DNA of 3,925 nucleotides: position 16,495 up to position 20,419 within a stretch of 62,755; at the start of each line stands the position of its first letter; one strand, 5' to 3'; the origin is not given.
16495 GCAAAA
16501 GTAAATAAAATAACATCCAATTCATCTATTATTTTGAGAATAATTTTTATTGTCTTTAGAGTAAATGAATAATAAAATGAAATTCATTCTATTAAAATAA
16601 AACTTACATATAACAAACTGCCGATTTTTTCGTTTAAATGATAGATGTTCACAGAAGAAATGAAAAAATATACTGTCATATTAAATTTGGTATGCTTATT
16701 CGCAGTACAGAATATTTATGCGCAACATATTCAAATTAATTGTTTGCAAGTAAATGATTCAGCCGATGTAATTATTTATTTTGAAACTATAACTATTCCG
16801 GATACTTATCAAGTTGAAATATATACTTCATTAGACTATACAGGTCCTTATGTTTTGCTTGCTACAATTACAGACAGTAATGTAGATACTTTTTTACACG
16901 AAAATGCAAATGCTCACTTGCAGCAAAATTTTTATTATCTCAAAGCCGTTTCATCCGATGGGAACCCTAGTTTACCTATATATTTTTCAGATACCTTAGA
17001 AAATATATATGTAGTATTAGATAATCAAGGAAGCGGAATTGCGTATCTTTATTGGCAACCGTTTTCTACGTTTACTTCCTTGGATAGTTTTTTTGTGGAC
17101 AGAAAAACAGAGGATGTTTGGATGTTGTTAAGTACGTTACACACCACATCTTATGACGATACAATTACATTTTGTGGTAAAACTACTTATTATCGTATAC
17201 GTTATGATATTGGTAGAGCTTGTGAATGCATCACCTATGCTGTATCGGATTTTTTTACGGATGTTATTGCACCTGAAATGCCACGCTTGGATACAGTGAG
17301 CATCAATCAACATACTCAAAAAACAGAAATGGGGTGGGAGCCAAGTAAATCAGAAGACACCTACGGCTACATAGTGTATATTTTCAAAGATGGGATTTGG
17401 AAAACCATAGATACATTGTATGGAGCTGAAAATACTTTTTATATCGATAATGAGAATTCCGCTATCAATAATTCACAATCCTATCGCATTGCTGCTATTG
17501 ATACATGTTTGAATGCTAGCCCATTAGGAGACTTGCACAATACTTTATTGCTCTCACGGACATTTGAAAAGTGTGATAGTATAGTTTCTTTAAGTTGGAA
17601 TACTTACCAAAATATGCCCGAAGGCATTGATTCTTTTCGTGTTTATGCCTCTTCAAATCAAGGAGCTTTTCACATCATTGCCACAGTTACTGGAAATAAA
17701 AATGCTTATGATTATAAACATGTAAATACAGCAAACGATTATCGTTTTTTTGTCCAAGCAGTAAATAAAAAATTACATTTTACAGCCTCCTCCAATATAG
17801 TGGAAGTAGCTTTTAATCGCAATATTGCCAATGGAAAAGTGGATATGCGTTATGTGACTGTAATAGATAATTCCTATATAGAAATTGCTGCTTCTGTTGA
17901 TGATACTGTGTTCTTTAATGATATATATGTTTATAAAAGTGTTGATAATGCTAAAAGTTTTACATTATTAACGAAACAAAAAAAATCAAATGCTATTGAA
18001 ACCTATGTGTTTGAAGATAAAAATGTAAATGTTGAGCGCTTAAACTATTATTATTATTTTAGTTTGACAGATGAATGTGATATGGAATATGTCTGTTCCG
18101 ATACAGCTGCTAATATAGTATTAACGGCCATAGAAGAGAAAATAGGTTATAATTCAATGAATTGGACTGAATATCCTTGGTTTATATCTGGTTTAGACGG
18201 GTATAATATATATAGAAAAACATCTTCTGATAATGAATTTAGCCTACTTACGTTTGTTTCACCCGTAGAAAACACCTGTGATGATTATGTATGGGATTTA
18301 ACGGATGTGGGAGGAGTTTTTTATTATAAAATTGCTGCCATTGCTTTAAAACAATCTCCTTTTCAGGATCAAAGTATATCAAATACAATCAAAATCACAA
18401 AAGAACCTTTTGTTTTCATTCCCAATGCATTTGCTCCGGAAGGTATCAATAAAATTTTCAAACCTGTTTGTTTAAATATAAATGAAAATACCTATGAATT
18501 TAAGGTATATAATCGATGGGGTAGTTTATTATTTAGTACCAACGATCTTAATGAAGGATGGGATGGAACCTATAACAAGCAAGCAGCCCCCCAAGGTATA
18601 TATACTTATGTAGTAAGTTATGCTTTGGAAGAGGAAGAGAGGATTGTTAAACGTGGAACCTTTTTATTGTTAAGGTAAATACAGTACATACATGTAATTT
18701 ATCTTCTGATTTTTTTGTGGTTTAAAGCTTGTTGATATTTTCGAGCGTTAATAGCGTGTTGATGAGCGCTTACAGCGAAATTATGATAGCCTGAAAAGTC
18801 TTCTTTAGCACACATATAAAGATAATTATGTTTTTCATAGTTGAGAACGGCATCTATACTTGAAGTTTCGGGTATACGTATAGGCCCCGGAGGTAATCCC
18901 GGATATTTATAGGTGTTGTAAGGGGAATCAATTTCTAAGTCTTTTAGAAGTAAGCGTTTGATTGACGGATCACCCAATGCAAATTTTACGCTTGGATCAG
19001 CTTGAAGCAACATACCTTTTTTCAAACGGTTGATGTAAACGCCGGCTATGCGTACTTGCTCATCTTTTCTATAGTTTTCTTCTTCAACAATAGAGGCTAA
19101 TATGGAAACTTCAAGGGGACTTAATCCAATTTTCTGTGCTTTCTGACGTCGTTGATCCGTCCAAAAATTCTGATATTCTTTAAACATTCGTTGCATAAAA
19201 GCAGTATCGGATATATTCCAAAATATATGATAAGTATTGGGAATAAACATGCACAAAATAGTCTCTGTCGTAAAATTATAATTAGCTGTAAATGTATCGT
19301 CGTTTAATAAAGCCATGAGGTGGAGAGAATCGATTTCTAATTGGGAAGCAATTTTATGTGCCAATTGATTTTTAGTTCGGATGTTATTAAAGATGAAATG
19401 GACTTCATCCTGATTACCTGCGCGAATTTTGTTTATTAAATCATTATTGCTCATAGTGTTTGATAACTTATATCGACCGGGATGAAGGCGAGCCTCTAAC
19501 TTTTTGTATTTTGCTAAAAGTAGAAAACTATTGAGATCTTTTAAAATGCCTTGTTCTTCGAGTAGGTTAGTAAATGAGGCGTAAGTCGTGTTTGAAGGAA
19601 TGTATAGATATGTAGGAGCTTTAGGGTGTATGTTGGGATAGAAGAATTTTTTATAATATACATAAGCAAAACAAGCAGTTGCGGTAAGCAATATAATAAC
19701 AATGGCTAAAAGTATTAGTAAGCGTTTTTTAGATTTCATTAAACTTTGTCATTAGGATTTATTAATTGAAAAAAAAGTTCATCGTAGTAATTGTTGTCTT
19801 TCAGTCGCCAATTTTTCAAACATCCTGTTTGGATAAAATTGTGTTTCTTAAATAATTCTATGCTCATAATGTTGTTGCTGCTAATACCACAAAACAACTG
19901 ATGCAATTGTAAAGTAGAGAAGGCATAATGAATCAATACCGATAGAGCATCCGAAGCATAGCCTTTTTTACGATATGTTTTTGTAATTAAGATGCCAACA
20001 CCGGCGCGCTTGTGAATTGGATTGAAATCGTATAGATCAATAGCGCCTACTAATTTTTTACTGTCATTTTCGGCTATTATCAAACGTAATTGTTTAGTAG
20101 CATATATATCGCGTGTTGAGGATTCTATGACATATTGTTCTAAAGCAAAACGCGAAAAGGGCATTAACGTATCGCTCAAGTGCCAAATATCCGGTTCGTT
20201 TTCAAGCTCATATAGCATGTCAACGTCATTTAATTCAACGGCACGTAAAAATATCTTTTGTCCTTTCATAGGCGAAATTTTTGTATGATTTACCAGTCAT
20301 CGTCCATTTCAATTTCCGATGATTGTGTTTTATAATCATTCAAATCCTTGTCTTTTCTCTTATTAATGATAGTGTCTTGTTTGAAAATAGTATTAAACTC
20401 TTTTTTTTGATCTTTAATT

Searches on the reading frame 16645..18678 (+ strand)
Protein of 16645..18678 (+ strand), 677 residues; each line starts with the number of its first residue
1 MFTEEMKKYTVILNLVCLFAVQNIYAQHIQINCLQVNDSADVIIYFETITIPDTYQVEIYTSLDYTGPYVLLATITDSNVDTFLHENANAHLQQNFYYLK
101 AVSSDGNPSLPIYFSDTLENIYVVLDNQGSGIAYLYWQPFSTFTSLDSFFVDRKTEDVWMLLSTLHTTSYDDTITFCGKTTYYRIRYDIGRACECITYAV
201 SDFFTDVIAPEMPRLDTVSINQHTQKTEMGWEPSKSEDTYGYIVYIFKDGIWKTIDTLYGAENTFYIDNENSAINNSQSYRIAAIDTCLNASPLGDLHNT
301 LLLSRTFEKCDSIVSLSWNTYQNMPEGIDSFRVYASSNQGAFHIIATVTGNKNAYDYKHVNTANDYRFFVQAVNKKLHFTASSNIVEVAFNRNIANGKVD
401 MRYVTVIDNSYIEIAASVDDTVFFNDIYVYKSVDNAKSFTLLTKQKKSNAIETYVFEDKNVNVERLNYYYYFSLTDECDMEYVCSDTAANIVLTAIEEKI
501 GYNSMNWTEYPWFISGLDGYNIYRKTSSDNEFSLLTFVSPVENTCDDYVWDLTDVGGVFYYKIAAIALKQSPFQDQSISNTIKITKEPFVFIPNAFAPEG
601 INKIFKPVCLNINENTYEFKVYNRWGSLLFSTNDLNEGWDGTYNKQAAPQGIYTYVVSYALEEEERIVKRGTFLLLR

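Call 39: search_protein_families(library=pfam, proteins=[window:16645-18678:+], max_evalue=0.001)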
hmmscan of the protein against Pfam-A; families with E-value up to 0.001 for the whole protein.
window:16645-18678:+ (677 aa): 1 family
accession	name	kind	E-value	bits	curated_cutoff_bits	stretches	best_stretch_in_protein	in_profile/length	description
PF13585.12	CHU_C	-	4.6e-13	49.5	27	1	591-665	2-78/86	CHU_C Type IX secretion signal domain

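Call 74: search_protein_families(library=ncbifam, proteins=[window:16645-18678:+], max_evalue=0.01)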
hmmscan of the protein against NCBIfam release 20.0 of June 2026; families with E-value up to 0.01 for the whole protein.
window:16645-18678:+ (677 aa): 1 family
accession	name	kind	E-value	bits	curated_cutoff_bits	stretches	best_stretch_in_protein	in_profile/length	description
TIGR04131.1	Bac_Flav_CTERM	domain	3.7e-11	43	35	1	592-677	3-85/85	T9SS type B sorting domain-containing protein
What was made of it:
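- On T9SS type A cargo (TIGR04183 / PF18962 Por_Secre_tail): The only indirect support is a second cargo protein with a type B CTD at 16645-18678 (calls 39, 74).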

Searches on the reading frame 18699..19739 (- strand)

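Call 39: search_protein_families(library=pfam, proteins=[window:18699-19739:-], max_evalue=0.001)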
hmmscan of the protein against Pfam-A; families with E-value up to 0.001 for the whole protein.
window:18699-19739:- (346 aa): 1 family
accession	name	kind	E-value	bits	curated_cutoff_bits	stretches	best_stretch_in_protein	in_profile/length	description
PF02618.21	YceG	-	9.6e-81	271.7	32.4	1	46-334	2-275/275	YceG-like family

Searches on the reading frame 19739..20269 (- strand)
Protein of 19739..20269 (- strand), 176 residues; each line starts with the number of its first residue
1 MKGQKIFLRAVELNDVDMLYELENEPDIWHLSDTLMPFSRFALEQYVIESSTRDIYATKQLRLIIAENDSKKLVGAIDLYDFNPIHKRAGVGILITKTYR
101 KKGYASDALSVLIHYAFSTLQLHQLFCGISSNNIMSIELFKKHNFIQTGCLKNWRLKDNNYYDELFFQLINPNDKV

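Call 74: search_protein_families(library=ncbifam, proteins=[window:19739-20269:-], max_evalue=0.01)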
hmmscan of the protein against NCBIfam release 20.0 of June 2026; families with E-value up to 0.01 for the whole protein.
window:19739-20269:- (176 aa): 11 families
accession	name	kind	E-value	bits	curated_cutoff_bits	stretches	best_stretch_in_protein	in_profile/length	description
NF011709.0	PRK15130.1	equivalog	1.1e-14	54.7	218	1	4-156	5-151/186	spermidine N1-acetyltransferase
TIGR03585.1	PseH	equivalog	6.7e-14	52.3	93.1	1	69-165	58-153/156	UDP-4-amino-4,6-dideoxy-N-acetyl-beta-L-altrosamine N-acetyltransferase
NF007539.0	PRK10151.1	equivalog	1.1e-08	34.9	184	1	70-167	75-172/179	50S ribosomal protein L7/L12-serine acetyltransferase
NF000225.3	AAC_6p_Strep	exception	1.5e-07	31.5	250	1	64-167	42-148/156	aminoglycoside 6'-N-acetyltransferase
NF007527.0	PRK10140.1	equivalog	7.6e-06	25.9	236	1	5-167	3-158/162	N-acetyltransferase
NF040702.1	ileS_w_GNAT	exception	1.3e-05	23.1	1999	1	4-142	285-414/1100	isoleucine--tRNA ligase, N-acetyltransferase domain-containing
NF008072.0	PRK10809.1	equivalog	6.3e-05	22.8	190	1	91-171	107-187/194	ribosomal protein S5-alanine N-acetyltransferase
NF040503.1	resist_ArsN1a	equivalog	0.00021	21.1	170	1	58-163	44-151/159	arsinothricin resistance N-acetyltransferase ArsN1 family A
TIGR01575.1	rimI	equivalog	0.00057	20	86.4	1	58-154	29-121/132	ribosomal protein S18-alanine N-acetyltransferase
NF040504.1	resist_ArsN1b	equivalog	0.0028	17.5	210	1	91-167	80-155/159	arsinothricin resistance N-acetyltransferase ArsN1 family B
NF053587.1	SpmdActasePaiA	equivalog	0.0041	16.9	250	1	93-161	96-162/172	spermidine/spermine N(1)-acetyltransferase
